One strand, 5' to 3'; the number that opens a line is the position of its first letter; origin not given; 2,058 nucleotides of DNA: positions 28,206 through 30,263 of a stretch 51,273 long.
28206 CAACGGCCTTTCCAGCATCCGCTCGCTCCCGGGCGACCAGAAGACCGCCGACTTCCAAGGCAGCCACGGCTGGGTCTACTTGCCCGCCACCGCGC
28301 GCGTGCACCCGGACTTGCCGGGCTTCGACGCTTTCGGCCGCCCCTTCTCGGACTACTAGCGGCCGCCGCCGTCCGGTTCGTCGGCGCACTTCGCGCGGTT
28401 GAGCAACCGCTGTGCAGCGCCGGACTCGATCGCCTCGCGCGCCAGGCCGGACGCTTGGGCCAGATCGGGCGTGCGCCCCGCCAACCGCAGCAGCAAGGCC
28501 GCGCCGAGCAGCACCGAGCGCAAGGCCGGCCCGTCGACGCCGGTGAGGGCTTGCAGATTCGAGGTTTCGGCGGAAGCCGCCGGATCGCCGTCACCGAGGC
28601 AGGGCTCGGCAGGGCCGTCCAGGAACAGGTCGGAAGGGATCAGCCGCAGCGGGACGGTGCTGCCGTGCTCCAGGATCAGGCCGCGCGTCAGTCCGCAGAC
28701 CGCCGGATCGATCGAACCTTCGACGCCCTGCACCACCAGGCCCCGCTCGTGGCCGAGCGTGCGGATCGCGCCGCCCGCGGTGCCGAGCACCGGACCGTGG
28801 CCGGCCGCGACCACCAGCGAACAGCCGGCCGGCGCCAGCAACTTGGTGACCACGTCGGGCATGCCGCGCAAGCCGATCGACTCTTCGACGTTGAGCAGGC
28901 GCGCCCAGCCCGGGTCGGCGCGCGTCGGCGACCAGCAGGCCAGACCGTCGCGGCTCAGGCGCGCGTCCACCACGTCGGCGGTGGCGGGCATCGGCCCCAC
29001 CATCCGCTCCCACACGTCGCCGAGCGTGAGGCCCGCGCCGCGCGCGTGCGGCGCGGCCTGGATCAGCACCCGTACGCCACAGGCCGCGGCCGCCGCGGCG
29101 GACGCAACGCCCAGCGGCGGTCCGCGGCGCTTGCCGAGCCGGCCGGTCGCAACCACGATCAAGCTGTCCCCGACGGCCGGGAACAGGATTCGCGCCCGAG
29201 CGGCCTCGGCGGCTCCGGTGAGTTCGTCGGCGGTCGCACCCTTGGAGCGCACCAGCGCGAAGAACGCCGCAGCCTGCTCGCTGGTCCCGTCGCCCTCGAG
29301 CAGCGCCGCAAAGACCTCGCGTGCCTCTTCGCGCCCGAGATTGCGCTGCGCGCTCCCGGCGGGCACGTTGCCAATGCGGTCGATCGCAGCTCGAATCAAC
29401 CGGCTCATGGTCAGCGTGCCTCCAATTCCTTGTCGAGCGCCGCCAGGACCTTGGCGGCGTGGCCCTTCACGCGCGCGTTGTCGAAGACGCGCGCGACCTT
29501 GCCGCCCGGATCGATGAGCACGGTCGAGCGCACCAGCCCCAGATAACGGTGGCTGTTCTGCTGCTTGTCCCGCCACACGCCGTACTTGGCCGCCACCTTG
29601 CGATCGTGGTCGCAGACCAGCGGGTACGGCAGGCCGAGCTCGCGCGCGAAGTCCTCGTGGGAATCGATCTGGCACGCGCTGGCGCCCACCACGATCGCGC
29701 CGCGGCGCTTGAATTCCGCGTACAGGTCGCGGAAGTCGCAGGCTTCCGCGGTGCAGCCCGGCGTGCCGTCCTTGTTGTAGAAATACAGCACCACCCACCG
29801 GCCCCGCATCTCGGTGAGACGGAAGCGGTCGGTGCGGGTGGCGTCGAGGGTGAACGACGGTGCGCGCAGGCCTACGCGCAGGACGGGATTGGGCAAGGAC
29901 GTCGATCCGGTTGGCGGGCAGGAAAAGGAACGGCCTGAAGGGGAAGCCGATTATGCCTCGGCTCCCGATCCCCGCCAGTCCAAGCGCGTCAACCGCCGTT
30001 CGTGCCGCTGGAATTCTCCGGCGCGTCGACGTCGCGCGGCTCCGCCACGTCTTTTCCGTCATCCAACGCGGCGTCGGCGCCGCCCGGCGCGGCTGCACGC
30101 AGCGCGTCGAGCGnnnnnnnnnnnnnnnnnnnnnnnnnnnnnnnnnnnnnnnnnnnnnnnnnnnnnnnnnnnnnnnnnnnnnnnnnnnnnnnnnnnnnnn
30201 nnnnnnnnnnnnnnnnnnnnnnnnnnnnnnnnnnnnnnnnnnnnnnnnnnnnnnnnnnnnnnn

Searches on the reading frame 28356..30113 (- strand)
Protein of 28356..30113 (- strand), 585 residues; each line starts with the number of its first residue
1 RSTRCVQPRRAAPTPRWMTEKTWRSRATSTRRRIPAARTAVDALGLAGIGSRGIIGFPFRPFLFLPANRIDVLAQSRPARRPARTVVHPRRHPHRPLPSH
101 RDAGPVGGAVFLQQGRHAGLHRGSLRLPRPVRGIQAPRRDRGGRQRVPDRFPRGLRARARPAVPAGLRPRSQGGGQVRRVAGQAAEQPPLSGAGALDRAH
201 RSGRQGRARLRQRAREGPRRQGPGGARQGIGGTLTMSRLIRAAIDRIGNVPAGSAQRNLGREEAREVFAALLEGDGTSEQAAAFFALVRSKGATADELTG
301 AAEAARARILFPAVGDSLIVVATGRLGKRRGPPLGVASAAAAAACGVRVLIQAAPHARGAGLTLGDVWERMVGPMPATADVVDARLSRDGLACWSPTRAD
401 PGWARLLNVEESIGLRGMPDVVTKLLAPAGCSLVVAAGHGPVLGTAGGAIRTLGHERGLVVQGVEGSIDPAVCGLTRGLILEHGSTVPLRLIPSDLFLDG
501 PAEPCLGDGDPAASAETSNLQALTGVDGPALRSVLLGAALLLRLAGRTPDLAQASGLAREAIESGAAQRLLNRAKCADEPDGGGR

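Call 88: search_protein_families(library=pfam, proteins=[window:28356-30113:-], max_evalue=0.00001)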
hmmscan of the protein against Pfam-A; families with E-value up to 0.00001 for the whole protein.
window:28356-30113:- (585 aa): 2 families
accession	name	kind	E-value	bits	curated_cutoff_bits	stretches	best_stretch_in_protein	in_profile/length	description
PF02885.22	Glycos_trans_3N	-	2.8e-11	43.5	26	1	256-307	10-61/63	Glycosyl transferase family, helical bundle domain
PF00591.27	Glycos_transf_3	-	3.9e-10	40.2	27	1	336-567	22-252/253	Glycosyl transferase family, a/b domain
